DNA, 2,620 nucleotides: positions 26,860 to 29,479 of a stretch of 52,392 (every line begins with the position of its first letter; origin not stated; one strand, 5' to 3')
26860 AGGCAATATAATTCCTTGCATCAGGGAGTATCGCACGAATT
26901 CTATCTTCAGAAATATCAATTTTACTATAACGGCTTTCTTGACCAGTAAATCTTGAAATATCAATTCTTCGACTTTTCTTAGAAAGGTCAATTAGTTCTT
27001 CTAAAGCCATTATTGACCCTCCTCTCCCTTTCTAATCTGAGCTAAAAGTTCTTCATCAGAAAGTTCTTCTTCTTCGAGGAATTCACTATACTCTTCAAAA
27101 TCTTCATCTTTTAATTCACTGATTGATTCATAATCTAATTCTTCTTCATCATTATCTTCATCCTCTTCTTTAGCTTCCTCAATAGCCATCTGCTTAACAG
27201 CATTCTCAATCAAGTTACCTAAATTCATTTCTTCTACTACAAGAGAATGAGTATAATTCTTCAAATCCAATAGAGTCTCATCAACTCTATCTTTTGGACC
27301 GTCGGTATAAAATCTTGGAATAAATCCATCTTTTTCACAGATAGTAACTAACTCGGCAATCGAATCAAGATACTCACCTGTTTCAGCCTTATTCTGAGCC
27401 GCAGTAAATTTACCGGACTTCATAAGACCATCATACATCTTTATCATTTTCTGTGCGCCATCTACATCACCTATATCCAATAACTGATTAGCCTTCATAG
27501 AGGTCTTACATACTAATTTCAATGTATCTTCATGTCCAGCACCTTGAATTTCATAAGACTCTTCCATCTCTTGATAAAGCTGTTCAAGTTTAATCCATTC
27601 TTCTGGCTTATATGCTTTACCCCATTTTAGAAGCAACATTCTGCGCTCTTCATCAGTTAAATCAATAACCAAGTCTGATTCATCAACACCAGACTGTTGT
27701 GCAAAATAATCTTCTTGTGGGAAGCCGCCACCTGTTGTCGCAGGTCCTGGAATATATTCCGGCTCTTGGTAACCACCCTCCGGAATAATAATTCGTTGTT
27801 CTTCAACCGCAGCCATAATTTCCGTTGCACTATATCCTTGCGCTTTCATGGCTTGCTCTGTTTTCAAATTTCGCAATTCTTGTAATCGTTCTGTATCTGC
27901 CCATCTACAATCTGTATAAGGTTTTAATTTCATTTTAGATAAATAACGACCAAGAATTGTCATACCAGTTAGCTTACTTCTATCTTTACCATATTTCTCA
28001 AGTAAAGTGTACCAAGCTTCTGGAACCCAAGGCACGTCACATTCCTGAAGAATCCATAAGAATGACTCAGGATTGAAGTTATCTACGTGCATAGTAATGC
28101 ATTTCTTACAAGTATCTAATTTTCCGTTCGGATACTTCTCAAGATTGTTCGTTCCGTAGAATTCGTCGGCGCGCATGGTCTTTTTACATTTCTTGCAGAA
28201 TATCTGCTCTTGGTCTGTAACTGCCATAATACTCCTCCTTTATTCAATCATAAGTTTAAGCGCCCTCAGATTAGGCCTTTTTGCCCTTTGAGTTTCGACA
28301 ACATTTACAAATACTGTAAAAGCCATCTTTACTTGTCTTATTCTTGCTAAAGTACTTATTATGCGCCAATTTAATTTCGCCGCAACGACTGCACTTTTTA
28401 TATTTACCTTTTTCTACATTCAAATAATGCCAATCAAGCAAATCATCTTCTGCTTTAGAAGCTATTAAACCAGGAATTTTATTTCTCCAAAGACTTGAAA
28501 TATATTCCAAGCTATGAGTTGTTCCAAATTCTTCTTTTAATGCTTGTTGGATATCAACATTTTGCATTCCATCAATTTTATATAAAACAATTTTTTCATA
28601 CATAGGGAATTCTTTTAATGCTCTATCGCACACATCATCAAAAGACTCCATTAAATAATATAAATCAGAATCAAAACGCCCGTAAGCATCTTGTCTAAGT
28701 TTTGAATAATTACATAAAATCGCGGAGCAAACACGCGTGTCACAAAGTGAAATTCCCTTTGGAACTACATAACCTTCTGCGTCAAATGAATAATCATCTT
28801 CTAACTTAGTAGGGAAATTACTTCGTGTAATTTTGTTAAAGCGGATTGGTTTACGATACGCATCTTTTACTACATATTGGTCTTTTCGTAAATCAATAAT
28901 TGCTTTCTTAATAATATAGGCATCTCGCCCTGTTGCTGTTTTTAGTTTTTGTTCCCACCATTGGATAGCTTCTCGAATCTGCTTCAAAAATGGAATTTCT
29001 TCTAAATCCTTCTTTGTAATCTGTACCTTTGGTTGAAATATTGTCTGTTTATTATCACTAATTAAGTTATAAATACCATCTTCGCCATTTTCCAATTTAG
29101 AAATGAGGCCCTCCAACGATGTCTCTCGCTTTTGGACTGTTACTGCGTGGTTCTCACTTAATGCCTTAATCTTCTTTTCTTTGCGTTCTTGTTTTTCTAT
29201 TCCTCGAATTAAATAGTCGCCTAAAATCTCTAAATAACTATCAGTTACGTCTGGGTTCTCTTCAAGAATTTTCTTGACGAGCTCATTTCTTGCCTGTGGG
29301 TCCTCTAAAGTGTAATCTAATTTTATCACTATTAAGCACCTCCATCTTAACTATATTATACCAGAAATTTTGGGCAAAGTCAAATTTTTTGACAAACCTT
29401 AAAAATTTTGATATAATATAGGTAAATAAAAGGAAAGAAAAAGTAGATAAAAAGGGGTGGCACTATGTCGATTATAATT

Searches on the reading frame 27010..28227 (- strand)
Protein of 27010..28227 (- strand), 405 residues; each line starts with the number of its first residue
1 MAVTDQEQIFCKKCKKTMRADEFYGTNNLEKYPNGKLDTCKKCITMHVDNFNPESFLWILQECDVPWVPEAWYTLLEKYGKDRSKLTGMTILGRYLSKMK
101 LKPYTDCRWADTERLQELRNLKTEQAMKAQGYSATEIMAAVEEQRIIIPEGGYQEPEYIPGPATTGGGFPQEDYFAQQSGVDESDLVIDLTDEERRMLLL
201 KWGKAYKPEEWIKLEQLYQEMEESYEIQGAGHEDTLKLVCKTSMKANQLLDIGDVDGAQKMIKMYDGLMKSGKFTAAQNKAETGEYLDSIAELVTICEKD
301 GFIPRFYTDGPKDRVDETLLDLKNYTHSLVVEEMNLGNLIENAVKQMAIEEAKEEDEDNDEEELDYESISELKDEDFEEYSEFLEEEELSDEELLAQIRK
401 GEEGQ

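Call 18: search_protein_families(library=pfam, proteins=[window:27010-28227:-], max_evalue=0.01)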
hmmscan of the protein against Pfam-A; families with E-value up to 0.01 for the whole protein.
window:27010-28227:- (405 aa): 0 families

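Call 20: search_protein_families(library=phrogs, proteins=[window:27010-28227:-], max_evalue=0.001)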
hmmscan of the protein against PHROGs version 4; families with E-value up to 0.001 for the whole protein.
window:27010-28227:- (405 aa): 1 family
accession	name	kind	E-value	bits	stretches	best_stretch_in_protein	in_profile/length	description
phrog_3314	-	unknown function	1.5e-49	170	1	7-342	5-276/286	-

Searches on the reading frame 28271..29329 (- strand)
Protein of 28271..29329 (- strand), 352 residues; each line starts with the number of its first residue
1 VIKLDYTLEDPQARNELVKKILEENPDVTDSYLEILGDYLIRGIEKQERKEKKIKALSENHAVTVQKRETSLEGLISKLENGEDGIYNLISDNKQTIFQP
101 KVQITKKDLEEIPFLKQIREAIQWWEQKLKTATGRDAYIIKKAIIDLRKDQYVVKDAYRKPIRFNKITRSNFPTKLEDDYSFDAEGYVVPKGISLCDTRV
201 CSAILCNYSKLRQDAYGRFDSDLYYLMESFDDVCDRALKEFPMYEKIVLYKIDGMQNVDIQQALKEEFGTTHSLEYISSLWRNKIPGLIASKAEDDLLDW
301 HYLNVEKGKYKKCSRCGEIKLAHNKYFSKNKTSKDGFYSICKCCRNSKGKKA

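Call 18: search_protein_families(library=pfam, proteins=[window:28271-29329:-], max_evalue=0.01)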
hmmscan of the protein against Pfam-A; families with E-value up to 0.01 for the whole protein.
window:28271-29329:- (352 aa): 1 family
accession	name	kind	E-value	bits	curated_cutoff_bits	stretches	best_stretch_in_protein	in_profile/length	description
PF01215.24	COX5B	-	0.0042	17.2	31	1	248-319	45-114/129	Cytochrome c oxidase subunit Vb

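Call 20: search_protein_families(library=phrogs, proteins=[window:28271-29329:-], max_evalue=0.001)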
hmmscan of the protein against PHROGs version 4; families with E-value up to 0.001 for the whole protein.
window:28271-29329:- (352 aa): 5 families
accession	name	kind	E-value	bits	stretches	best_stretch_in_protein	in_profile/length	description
phrog_5767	-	transcription regulation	4e-52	178.9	1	29-348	75-393/393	sigma factor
phrog_2255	-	DNA, RNA and nucleotide metabolism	0.00014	22.4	1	303-350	46-90/211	HNH endonuclease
phrog_18715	-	unknown function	0.00033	22.1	0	309-347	78-114/128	-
phrog_12813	-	unknown function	0.00039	21.3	1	308-348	152-189/199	-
phrog_5558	-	moron, auxiliary metabolic gene and host takeover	0.00066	20.9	1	310-349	8-45/130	Lar-like restriction alleviation protein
